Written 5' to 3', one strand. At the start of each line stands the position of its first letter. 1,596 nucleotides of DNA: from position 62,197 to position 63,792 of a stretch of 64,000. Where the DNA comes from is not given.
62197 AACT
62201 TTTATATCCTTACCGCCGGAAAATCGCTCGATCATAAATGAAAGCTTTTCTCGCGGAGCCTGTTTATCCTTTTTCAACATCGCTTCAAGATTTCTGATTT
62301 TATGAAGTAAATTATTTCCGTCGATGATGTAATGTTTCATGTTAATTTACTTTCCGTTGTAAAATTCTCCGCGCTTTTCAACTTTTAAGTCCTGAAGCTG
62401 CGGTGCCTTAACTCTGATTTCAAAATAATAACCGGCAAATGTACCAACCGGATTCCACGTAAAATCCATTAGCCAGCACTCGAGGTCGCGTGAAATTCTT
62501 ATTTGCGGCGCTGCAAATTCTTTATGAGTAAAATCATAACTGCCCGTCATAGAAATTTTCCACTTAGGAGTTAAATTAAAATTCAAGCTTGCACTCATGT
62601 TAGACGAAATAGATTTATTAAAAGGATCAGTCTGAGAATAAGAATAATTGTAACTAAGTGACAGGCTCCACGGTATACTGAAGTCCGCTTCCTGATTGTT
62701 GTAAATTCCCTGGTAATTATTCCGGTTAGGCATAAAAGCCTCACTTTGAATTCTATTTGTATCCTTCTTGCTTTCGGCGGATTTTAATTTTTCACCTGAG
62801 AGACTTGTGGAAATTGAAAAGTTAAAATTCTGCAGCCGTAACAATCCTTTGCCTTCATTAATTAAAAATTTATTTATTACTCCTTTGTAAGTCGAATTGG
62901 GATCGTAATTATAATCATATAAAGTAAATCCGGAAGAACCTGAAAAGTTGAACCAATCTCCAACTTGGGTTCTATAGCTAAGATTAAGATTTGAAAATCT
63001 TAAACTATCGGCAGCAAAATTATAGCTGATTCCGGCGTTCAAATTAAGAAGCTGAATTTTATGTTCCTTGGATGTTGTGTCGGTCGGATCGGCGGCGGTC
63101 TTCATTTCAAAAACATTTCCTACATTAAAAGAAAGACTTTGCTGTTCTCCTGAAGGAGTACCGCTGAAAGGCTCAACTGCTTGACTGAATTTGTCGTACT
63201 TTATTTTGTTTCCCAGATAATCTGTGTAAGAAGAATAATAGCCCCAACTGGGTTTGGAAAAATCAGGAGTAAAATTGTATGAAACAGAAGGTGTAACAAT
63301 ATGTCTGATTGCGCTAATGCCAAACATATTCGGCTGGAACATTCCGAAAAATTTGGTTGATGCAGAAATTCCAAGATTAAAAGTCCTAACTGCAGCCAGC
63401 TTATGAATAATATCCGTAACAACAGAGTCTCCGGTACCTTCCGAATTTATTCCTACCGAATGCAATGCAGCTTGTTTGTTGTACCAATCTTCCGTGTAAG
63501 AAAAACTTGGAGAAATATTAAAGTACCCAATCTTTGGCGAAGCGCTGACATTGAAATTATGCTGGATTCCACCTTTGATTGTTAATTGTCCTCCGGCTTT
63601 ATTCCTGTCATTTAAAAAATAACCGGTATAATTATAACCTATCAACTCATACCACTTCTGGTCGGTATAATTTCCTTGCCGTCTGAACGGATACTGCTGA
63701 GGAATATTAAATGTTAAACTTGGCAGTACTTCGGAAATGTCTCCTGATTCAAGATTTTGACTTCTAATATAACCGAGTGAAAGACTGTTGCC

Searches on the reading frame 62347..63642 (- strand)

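Call 92: search_protein_families(library=pfam, proteins=[window:62347-63642:-], max_evalue=0.00001)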
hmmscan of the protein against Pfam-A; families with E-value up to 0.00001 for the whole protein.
window:62347-63642:- (431 aa): 1 family
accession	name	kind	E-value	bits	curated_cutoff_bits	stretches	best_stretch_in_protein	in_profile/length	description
PF19838.5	LptD_2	-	3.5e-55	188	22.5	1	21-242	254-464/464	LptD protein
